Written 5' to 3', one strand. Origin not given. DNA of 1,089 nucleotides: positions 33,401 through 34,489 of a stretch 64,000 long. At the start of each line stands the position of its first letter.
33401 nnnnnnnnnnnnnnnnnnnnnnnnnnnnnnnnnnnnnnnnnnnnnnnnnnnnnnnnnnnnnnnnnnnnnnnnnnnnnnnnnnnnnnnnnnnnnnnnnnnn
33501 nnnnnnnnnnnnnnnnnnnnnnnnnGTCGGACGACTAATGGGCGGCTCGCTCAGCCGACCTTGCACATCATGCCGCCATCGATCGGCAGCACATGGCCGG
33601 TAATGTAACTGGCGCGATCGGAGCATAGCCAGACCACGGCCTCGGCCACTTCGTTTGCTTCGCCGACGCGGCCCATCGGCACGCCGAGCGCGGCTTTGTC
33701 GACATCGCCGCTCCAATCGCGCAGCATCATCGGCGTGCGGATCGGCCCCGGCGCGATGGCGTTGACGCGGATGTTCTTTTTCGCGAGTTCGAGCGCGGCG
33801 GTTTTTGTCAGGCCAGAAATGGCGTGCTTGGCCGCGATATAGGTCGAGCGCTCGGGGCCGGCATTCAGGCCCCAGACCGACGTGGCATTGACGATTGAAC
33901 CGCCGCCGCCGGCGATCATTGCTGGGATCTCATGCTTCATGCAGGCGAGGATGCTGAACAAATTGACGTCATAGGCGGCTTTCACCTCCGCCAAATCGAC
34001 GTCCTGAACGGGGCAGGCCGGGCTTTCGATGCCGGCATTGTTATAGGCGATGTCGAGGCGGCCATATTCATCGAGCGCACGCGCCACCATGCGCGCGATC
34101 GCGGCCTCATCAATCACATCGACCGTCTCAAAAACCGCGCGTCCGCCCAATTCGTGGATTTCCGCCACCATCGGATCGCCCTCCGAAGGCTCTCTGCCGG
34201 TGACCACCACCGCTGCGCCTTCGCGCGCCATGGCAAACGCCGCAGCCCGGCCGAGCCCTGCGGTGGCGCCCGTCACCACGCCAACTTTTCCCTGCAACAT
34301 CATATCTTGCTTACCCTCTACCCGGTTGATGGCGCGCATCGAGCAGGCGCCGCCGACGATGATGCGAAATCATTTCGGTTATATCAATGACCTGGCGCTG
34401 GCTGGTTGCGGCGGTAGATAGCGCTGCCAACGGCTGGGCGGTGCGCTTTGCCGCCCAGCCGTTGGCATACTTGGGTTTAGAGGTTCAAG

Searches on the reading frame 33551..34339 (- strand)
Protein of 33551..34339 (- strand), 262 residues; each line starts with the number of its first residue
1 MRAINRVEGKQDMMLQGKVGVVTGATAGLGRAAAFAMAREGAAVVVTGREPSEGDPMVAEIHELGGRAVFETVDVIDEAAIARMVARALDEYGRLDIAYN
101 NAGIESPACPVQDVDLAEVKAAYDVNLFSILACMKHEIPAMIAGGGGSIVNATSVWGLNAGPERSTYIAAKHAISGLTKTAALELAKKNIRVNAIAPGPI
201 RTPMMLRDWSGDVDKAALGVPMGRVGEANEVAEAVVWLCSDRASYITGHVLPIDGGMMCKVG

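Call 45: search_protein_families(library=pfam, proteins=[window:33551-34339:-], max_evalue=0.01)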
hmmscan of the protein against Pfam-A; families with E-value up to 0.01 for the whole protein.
window:33551-34339:- (262 aa): 6 families
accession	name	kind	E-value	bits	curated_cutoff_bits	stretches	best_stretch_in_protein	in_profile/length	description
PF13561.12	adh_short_C2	-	1.7e-63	214.8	27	1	24-257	1-235/236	Enoyl-(Acyl carrier protein) reductase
PF00106.31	adh_short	-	1.6e-54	184.8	26.6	1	18-205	1-187/195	short chain dehydrogenase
PF23441.1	SDR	-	1.6e-10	41.3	27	1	78-258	73-256/258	SDR-like rossmann domain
PF08659.16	KR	-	7.3e-09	36.2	22.6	1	21-106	4-93/180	KR domain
PF00670.27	AdoHcyase_NAD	-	0.0013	19.3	27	1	7-81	13-81/162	S-adenosyl-L-homocysteine hydrolase, NAD binding domain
PF01370.27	Epimerase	-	0.0016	18.4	20.9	1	21-181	2-156/240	NAD dependent epimerase/dehydratase family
